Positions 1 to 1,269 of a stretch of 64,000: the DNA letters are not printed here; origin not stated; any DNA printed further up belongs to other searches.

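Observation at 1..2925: GatZ-like enzyme, Zn-dehydrogenase and cytidylyltransferase: a possible CDP-hexitol route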

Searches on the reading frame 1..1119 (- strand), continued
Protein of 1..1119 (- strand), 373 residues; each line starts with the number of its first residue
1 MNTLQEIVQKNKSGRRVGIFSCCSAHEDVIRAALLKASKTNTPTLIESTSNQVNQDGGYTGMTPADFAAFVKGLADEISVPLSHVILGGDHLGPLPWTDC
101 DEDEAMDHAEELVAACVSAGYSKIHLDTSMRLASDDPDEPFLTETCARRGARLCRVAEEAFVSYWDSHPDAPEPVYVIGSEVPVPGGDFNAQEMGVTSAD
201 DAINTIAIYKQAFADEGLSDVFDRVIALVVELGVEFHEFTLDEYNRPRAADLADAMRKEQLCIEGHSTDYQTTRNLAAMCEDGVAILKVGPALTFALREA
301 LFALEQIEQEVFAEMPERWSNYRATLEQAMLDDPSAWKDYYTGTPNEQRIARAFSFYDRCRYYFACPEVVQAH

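Call 21: find_encoding_contigs(protein=P0113, flank=8000, max_places=2)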
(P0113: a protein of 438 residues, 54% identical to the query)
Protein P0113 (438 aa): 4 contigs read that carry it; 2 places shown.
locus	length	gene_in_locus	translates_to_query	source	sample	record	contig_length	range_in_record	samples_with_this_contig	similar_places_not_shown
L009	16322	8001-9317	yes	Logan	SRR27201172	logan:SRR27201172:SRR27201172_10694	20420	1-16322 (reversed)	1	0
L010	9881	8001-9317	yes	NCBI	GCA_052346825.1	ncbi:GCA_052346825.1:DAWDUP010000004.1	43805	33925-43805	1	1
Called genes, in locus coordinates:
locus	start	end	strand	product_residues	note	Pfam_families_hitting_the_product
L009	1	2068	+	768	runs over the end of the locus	PF02368:Big_2, PF00754:F5_F8_type_C, PF22633:F5_F8_type_C_2 (weak)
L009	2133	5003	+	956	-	PF17996:CE2_N (faint), PF02065:Melibiase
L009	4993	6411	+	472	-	PF02056:Glyco_hydro_4, PF11975:Glyco_hydro_4C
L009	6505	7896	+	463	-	PF13347:MFS_2, PF07690:MFS_1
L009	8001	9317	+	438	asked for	PF08013:GatZ_KbaZ-like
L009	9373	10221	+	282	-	PF01116:F_bP_aldolase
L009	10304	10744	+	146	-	-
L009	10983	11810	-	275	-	PF00239:Resolvase, PF07508:Recombinase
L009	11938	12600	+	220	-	PF00440:TetR_N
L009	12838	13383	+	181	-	PF12730:ABC2_membrane_4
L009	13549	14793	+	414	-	PF05977:MFS_3, PF07690:MFS_1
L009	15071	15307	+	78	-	PF08281:Sigma70_r4_2, PF04545:Sigma70_r4 (weak)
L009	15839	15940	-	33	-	-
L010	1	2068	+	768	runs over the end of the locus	PF02368:Big_2, PF00754:F5_F8_type_C, PF22633:F5_F8_type_C_2 (weak)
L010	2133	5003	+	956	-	PF17996:CE2_N (faint), PF02065:Melibiase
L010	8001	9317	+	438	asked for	PF08013:GatZ_KbaZ-like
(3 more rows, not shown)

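Call 22: find_encoding_contigs(protein=P0081, flank=8000, max_places=2)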
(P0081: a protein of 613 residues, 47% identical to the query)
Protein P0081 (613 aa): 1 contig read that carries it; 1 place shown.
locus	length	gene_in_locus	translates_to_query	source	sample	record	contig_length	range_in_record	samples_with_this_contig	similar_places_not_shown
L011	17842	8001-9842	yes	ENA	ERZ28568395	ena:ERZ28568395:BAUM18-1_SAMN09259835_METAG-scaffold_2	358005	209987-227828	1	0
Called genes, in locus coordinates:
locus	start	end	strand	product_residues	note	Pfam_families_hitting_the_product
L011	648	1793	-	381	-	PF02595:Gly_kinase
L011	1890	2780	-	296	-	PF02826:2-Hacid_dh_C, PF03446:NAD_binding_2, PF03807:F420_oxidored, PF14833:NAD_binding_11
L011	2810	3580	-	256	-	PF03328:HpcH_HpaI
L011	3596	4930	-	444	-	PF00083:Sugar_tr (faint), PF07690:MFS_1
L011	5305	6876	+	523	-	PF08666:SAF, PF04295:GD_AH_second, PF20629:GD_AH_C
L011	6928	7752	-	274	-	PF08220:HTH_DeoR, PF08279:HTH_11, PF00455:DeoRC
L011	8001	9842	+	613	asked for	PF08013:GatZ_KbaZ-like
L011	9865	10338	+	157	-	PF03830:PTSIIB_sorb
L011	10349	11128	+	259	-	PF03609:EII-Sor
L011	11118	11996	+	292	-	PF03613:EIID-AGA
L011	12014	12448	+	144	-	PF03610:EIIA-man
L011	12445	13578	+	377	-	PF22429:HutF_N (weak), PF01979:Amidohydro_1, PF07969:Amidohydro_3 (faint)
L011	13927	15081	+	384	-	PF01380:SIS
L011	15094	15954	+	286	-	PF01116:F_bP_aldolase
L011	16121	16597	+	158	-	PF03830:PTSIIB_sorb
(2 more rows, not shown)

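Call 24: find_related_loci(query=A1, collection=genome_contigs, flank=10000)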
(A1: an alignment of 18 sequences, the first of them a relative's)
Query A1 (441 aa) in genome_contigs; peptide patterns used: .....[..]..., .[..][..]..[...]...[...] (x = any residue, [..] = any of these).
599 stretches matched a pattern (row limit reached: there are more); 584 encode a relative of the query (tblastn E <= 1e-3); the best 80 are kept; 80 distinct loci.
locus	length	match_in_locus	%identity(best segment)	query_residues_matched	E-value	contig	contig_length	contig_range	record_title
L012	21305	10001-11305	75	1-435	0e+0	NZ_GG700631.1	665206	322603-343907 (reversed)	Slackia exigua ATCC 700122 Scfld1, whole genome shotgun sequence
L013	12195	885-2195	74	1-437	0e+0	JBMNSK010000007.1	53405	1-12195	MAG: Eggerthellaceae bacterium isolate SBF912SR2HQ0043 scaffold_2474_c1, whole genome shotgun sequence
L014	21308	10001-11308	74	1-436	0e+0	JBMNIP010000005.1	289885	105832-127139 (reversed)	MAG: Eggerthellaceae bacterium isolate SBF912LR0HQ0209 contig_62134, whole genome shotgun sequence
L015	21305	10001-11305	72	1-435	0e+0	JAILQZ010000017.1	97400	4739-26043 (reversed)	MAG: bacterium isolate RUI371 k141_14960762_flag=1_multi=16.4546_len=97400, whole genome shotgun sequence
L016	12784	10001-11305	70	1-435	0e+0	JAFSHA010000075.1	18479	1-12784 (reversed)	MAG: Eggerthellaceae bacterium isolate RGIG3135 Goat_Rectum.Co__c1092879, whole genome shotgun sequence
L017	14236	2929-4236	61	1-436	7e-178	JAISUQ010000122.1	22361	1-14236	MAG: Coriobacteriales bacterium isolate Md513_bin86 k119_2407675, whole genome shotgun sequence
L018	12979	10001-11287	60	1-429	5e-169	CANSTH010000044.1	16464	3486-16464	MAG TPA_asm: uncultured Parvibacter sp. isolate SRR15730524_bin.88_metawrap_v1.3_MAG genome assembly, contig: NODE.4461_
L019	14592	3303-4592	54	1-429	2e-144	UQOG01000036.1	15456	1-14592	uncultured Clostridiales bacterium isolate UMGS474 genome assembly, contig: NODE_3325_length_15456_cov_6.513993, whole g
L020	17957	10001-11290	54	2-429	5e-143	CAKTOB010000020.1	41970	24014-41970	MAG: uncultured Oscillospiraceae bacterium isolate REFINED_METABAT215_TOP10_CONTIGS_1500_ASSEMBLY_K77_MERGED__Hadza_MoBi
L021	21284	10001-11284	53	1-429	1e-142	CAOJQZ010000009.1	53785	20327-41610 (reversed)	MAG TPA_asm: uncultured Lachnospiraceae bacterium isolate SRR17684635_bin.41_metawrap_v1.3_MAG genome assembly, contig:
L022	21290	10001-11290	53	2-429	1e-141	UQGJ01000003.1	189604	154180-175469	uncultured Clostridiales bacterium isolate UMGS260 genome assembly, contig: NODE_26_length_189604_cov_22.106025, whole g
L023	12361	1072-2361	53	1-429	5e-142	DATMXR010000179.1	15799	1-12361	MAG TPA_asm: Feifaniaceae bacterium isolate SMAG_U13125 k141_71206, whole genome shotgun sequence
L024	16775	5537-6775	55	18-428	1e-139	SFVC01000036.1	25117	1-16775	MAG: bacterium isolate W2P18.022 Contig475, whole genome shotgun sequence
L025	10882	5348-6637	53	2-429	1e-139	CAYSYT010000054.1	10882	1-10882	MAG TPA_asm: uncultured Christensenella sp. isolate SRP350583_co2_471 genome assembly, contig: NODE_9077_length_10882_co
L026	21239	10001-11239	55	18-428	4e-139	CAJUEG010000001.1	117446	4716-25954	MAG TPA_asm: uncultured Oscillospiraceae bacterium isolate MGBC126149 genome assembly, contig: MGBC126149.1, whole genom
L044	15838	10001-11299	49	1-430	2e-131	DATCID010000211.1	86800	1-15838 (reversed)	MAG TPA_asm: Ruminiclostridium sp. isolate SMAG_U7850 k141_37145, whole genome shotgun sequence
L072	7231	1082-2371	48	1-429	2e-128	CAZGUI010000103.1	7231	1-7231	MAG TPA_asm: uncultured Bacteroides sp. isolate binchicken_co157_435 genome assembly, contig: NODE_25419_length_7231_cov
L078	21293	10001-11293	49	2-431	6e-128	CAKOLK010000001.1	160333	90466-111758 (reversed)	MAG: uncultured Bacilli bacterium isolate REFINED_METABAT215_TOP10_CONTIGS_1500_ASSEMBLY_K77_MERGED__Hadza_MoBio_hadza-E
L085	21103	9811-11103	49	2-431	1e-127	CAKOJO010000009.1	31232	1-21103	MAG: uncultured Bacilli bacterium isolate REFINED_METABAT215_TOP10_CONTIGS_1500_ASSEMBLY_K77_MERGED__Hadza_MoBio_hadza-E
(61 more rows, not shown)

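Call 27: search_protein_families(library=pfam, proteins=[L078:3741-4943:+, L078:5161-6285:+, L078:6305-7429:-, L078:7426-9099:-, L078:9229-9993:+, L078:11335-12390:+, L078:12392-13429:+, L078:13481-14275:+, L078:14344-15000:+, L078:15022-16521:+], max_evalue=0.0001)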
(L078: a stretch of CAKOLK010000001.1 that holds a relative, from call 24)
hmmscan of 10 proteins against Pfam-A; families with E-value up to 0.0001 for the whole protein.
L078:3741-4943:+ (400 aa): 3 families
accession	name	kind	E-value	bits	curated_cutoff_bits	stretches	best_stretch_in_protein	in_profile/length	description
PF02601.20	Exonuc_VII_L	-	2.9e-92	309.9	35.9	2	124-339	1-215/315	Exonuclease VII, large subunit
PF13742.12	tRNA_anti_2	-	7.6e-30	103.4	27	1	6-100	1-94/95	OB-fold nucleic acid binding domain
PF01336.31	tRNA_anti-codon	-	1.4e-12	47.8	27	1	28-100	1-72/75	OB-fold nucleic acid binding domain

L078:5161-6285:+ (374 aa): 0 families

L078:6305-7429:- (374 aa): 1 family
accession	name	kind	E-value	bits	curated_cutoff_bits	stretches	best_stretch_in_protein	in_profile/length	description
PF04464.20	Glyphos_transf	-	6.1e-48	164.1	22.1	1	22-348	7-348/367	CDP-Glycerol:Poly(glycerophosphate) glycerophosphotransferase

L078:7426-9099:- (557 aa): 1 family
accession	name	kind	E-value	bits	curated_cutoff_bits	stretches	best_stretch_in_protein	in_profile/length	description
PF04464.20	Glyphos_transf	-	5.1e-67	226.8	22.1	1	191-549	5-366/367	CDP-Glycerol:Poly(glycerophosphate) glycerophosphotransferase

L078:9229-9993:+ (254 aa): 2 families
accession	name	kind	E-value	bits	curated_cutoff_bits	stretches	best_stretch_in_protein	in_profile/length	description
PF01128.25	IspD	-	4.7e-28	98.9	27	1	9-227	3-213/221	2-C-methyl-D-erythritol 4-phosphate cytidylyltransferase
PF12804.13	NTP_transf_3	-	3.4e-06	27.8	27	1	11-137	3-118/160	MobA-like NTP transferase domain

L078:11335-12390:+ (351 aa): 3 families
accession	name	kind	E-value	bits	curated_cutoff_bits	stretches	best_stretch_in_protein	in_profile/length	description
PF08240.17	ADH_N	-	3.8e-30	104.7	23.5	1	24-131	2-103/104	Alcohol dehydrogenase GroES-like domain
PF00107.32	ADH_zinc_N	-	4.1e-26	91.9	31.8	1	173-296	2-121/129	Zinc-binding dehydrogenase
PF13602.12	ADH_zinc_N_2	-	3e-10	41.6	27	1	205-347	1-134/134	Zinc-binding dehydrogenase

L078:12392-13429:+ (345 aa): 1 family
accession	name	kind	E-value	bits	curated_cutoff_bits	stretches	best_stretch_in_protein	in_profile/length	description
PF01757.29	Acyl_transf_3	-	2.4e-21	76.6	31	1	20-319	2-324/326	Acyltransferase domain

L078:13481-14275:+ (264 aa): 1 family
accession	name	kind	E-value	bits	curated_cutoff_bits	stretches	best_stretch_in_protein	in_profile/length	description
PF01061.29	ABC2_membrane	-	2.1e-15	57.3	26.9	1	14-222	2-210/211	ABC-2 type transporter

L078:14344-15000:+ (218 aa): 1 family
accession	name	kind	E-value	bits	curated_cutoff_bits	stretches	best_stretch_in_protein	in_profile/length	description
PF00005.33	ABC_tran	-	2.9e-22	80.2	25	1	19-149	2-135/137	ABC transporter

L078:15022-16521:+ (499 aa): 2 families
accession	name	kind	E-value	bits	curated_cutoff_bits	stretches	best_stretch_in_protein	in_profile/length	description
PF00501.34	AMP-binding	-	5e-57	193.9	29.9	1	12-359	4-384/384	AMP-binding enzyme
PF13193.12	AMP-binding_C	-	1.2e-06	29.8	24.5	1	418-487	1-76/76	AMP-binding enzyme C-terminal domain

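Call 41: search_solved_structures(query=L078:9229-9993:+, max_evalue=1e-10)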
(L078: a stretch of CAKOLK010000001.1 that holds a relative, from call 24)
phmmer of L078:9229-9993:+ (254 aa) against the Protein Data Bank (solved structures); distinct sequences matched with E-value up to 1e-10: 14.
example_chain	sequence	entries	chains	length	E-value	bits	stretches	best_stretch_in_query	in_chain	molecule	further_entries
4jis_A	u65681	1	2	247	1.1e-26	97.3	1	11-229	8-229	ribitol-5-phosphate cytidylyltransferase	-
6xhp_A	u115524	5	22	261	1.1e-23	87.4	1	12-228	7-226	Ribitol-5-phosphate cytidylyltransferase 1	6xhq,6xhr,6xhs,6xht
3f1c_A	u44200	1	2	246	1.2e-23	87.3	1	12-229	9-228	Putative 2-C-methyl-D-erythritol 4-phosphate cytidylyltransferase 2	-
4cvh_A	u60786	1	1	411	3.2e-18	69.5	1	9-226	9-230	ISOPRENOID SYNTHASE DOMAIN-CONTAINING PROTEIN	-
2vsh_A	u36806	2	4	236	4.6e-18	69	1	12-229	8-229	2-C-METHYL-D-ERYTHRITOL 4-PHOSPHATE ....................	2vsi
1vpa_A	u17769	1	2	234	2.1e-15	60.3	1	5-226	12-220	2-C-methyl-D-erythritol 4-phosphate cytidylyltransferase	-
5ddt_A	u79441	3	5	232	6.8e-14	55.3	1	9-227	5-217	2-C-methyl-D-erythritol 4-phosphate cytidylyltransferase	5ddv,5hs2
4kt7_A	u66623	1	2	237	2.3e-13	53.6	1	3-226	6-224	2-C-methyl-D-erythritol 4-phosphate cytidylyltransferase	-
8xkg_A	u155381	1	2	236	6.4e-13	52.2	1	10-229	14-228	2-C-methyl-D-erythritol 4-phosphate cytidylyltransferase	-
5mrq_A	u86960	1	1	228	1.2e-11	48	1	8-228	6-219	2-C-methyl-D-erythritol 4-phosphate cytidylyltransferase, chloroplastic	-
2yc3_A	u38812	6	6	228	1.7e-11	47.5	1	8-228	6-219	2-C-METHYL-D-ERYTHRITOL 4-PHOSPHATE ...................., CHLOROPLASTIC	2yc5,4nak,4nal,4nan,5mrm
2ycm_A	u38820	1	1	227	1.7e-11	47.5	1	8-228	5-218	2-C-METHYL-D-ERYTHRITOL 4-PHOSPHATE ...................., CHLOROPLASTIC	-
1w77_A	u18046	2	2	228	2.2e-11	47.1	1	8-228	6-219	2C-METHYL-D-ERYTHRITOL 4-PHOSPHATE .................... | 2-C-methyl-D-erythritol 4-phosphate cytidylyltransferase, chloroplastic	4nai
5mrn_A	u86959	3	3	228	6.2e-11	45.6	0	8-228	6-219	2-C-methyl-D-erythritol 4-phosphate cytidylyltransferase, chloroplastic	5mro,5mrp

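Call 66: search_protein_families(library=pfam, proteins=[L044:4576-5847:-, L044:6211-7221:+, L044:7298-8809:+, L044:11340-12353:+, L044:12378-12809:+, L044:12953-14278:+, L072:184-1056:+, L072:2388-3884:+, L072:5361-6080:-, L072:6199-6897:-], max_evalue=0.0001)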
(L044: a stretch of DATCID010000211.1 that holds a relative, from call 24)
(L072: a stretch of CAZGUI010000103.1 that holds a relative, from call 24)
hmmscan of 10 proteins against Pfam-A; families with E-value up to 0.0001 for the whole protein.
L044:4576-5847:- (423 aa): 1 family
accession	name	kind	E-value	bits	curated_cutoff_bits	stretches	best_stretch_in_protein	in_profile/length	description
PF01208.23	URO-D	-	4.4e-17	62.6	23.9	1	219-416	161-345/346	Uroporphyrinogen decarboxylase (URO-D)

L044:6211-7221:+ (336 aa): 4 families
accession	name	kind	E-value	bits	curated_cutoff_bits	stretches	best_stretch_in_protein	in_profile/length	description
PF13377.12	Peripla_BP_3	-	5.2e-29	101.9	26.5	1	169-330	2-167/167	Periplasmic binding protein-like domain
PF00532.27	Peripla_BP_1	-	8.4e-28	98.1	22.2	1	60-307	2-261/281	Periplasmic binding proteins and sugar binding domain of LacI family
PF13407.12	Peripla_BP_4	-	3.9e-16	59.8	35.1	1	62-310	1-257/258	Periplasmic binding protein domain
PF00356.27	LacI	-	8.3e-05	22.7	27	0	4-46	1-44/46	Bacterial regulatory proteins, lacI family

L044:7298-8809:+ (503 aa): 3 families
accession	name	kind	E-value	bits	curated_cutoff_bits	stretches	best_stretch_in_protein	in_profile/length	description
PF00370.27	FGGY_N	-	1.9e-63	214.8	28.8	1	5-248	2-245/245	FGGY family of carbohydrate kinases, N-terminal domain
PF02782.22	FGGY_C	-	6.7e-36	124.4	27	1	286-450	33-196/198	FGGY family of carbohydrate kinases, C-terminal domain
PF01869.26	BcrAD_BadFG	-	8.3e-05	22.7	31.5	0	6-80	1-71/271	BadF/BadG/BcrA/BcrD ATPase family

L044:11340-12353:+ (337 aa): 1 family
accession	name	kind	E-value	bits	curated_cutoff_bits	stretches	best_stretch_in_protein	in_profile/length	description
PF00248.27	Aldo_ket_red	-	1.2e-52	179.3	24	1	24-305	3-289/291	Aldo/keto reductase family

L044:12378-12809:+ (143 aa): 1 family
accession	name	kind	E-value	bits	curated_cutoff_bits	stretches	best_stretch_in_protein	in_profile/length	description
PF05025.18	RbsD_FucU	-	6.3e-46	156.7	25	1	3-141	1-138/138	RbsD / FucU transport protein family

L044:12953-14278:+ (441 aa): 1 family
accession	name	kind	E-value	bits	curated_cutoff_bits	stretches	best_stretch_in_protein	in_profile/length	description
PF07690.21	MFS_1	-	3.7e-18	66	33.4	1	36-384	8-346/347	Major Facilitator Superfamily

L072:184-1056:+ (290 aa): 1 family
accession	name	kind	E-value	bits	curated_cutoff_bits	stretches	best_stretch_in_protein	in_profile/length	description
PF00294.29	PfkB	-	4.6e-42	144.8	25.8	1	17-283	31-296/302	pfkB family carbohydrate kinase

L072:2388-3884:+ (498 aa): 2 families
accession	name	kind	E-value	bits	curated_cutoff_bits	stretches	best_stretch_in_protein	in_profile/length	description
PF00370.27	FGGY_N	-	5.5e-51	174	28.8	1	3-247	1-245/245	FGGY family of carbohydrate kinases, N-terminal domain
PF02782.22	FGGY_C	-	3.2e-29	102.6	27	1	285-443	33-197/198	FGGY family of carbohydrate kinases, C-terminal domain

L072:5361-6080:- (239 aa): 1 family
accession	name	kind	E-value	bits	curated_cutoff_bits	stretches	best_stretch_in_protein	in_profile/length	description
PF13174.12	TPR_6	-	8.9e-05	23.3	26.3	0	76-100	3-27/33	Tetratricopeptide repeat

L072:6199-6897:- (232 aa): 0 families

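Call 69: find_homologous_proteins(query=L012:11362-13110:+, max_evalue=1e-30)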
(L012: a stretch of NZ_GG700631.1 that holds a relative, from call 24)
Query L012:11362-13110:+ (583 aa): 229 proteins with E <= 1e-30 among 8000 candidates; the best 120 are listed.
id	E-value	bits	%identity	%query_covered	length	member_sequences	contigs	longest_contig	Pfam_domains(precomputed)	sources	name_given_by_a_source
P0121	0.0e+0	1354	99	100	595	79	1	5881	PF04991.20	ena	-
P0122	1.2e-265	901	82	83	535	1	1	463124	PF04991.20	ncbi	-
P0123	8.6e-264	895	65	100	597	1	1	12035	PF04991.20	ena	-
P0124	3.9e-260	883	63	100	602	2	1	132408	PF04991.20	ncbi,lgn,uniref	ncbi:LicD family protein [Slackia heliotrinireducens]|uniref:LicD family protein n=1 Tax=Slackia hel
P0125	1.9e-223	762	59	99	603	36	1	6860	PF04991.20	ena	-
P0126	2.4e-223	761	56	100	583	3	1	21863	PF04991.20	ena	-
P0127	1.0e-222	759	55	100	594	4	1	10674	PF04991.20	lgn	-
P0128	1.3e-222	759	57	100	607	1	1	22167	PF04991.20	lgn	-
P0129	1.1e-221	756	58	100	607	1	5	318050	PF04991.20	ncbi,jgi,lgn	ncbi:MAG: LicD family protein [Eggerthellaceae bacterium]|jgi:lipopolysaccharide cholinephosphotrans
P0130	1.6e-221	755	56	100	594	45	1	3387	PF04991.20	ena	-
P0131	2.1e-221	755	57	100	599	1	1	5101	PF04991.20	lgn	-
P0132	1.1e-218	746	56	100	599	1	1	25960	PF04991.20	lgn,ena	-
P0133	4.0e-217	741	56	100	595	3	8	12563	PF04991.20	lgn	-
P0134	4.8e-217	740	57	99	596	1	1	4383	PF04991.20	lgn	-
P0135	6.5e-217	740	56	100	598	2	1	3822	PF04991.20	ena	-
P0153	5.3e-179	615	47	100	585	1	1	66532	PF04991.20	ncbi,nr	ncbi:MAG: LicD family protein [Coriobacteriaceae bacterium]|nr:LicD family protein [Coriobacteriacea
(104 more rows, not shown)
